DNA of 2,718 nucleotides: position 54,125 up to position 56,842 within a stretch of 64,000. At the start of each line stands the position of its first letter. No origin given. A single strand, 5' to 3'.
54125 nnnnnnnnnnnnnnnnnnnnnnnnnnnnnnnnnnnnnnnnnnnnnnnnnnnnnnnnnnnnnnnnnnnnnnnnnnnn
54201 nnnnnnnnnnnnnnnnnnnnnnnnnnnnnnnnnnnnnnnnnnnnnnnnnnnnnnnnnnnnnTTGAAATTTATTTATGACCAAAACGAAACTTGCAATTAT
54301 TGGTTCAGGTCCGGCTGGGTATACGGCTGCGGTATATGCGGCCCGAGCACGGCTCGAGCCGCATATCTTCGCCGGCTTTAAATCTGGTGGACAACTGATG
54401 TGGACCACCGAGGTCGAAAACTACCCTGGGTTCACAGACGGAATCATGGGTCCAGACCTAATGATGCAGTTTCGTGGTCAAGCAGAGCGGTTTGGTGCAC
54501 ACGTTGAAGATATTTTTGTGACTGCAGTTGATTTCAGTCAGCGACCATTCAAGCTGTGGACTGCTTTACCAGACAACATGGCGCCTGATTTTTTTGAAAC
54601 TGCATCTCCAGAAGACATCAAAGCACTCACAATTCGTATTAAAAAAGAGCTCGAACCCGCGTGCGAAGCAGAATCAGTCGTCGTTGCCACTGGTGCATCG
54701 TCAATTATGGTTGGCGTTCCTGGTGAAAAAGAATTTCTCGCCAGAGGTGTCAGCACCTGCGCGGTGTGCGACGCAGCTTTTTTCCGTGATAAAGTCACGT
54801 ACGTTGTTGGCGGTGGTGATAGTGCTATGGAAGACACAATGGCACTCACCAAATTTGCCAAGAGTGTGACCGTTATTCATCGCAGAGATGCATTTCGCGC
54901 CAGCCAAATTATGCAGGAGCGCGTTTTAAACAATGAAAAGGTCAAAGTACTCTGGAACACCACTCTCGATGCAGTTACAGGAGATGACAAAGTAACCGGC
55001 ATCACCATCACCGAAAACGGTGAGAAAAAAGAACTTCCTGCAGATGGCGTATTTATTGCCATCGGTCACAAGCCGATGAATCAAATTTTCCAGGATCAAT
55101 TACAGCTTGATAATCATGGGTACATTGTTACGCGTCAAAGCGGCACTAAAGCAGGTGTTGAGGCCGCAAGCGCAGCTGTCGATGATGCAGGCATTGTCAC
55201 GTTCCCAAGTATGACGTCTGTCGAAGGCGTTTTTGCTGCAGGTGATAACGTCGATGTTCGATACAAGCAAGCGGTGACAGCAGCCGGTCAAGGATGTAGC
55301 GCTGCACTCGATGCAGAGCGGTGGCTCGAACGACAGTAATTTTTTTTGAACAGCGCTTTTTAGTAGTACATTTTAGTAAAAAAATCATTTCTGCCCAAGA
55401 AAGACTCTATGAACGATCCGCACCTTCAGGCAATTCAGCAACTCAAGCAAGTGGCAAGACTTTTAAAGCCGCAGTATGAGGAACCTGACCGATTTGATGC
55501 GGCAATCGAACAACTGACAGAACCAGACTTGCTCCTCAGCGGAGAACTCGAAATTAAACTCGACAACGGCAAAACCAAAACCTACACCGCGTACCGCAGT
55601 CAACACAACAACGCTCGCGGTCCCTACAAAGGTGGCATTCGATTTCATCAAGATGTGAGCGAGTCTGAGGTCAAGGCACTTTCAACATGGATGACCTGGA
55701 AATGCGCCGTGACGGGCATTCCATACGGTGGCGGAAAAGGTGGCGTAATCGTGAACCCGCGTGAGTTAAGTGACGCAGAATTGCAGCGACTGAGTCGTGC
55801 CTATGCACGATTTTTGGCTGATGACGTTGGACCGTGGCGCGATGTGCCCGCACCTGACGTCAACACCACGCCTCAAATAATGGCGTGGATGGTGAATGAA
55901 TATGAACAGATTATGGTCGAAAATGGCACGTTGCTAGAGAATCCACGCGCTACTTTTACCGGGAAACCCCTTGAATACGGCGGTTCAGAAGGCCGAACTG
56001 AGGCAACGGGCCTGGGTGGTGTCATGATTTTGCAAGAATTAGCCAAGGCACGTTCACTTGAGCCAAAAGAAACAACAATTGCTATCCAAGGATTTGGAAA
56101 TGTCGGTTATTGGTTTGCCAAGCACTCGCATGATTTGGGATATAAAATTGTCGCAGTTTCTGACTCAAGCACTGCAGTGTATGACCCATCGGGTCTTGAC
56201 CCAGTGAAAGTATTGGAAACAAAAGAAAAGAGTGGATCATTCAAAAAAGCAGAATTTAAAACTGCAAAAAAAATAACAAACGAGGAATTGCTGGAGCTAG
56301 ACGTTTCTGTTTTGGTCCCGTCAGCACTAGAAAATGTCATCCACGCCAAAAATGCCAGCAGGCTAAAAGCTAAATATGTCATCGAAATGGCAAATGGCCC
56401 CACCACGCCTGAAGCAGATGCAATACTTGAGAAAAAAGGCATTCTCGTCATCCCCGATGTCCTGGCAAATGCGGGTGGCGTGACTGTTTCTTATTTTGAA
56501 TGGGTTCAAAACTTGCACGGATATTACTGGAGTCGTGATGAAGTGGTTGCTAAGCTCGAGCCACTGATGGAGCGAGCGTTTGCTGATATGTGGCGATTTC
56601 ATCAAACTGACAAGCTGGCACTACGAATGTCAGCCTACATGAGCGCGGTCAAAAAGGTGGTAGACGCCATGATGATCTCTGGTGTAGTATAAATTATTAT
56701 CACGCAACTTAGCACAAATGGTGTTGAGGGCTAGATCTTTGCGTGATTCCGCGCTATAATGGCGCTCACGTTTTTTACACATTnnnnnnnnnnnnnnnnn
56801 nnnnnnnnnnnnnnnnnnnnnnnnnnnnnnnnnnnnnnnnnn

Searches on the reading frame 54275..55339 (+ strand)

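Call 66: search_protein_families(library=pfam, proteins=[window:54275-55339:+], max_evalue=0.0001)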
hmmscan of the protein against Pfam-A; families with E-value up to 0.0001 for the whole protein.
window:54275-55339:+ (354 aa): 3 families
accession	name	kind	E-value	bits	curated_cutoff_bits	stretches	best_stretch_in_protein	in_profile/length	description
PF07992.20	Pyr_redox_2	-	1.7e-43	149.6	26.1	1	5-340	2-291/291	Pyridine nucleotide-disulphide oxidoreductase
PF00070.33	Pyr_redox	-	1.2e-17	64.7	22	1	177-246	4-80/82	Pyridine nucleotide-disulphide oxidoreductase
PF13738.12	Pyr_redox_3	-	1.4e-13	51.2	30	1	129-287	122-290/305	Pyridine nucleotide-disulphide oxidoreductase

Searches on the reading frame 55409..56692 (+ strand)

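Call 66: search_protein_families(library=pfam, proteins=[window:55409-56692:+], max_evalue=0.0001)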
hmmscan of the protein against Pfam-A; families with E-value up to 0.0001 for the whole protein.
window:55409-56692:+ (427 aa): 2 families
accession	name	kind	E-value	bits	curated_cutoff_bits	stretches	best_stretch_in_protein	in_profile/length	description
PF00208.27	ELFV_dehydrog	-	1.6e-80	270.8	23.4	1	191-425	1-241/241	Glutamate/Leucine/Phenylalanine/Valine dehydrogenase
PF02812.23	ELFV_dehydrog_N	-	2.3e-53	179.8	25.3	1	44-166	6-128/129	Glu/Leu/Phe/Val dehydrogenase, dimerisation domain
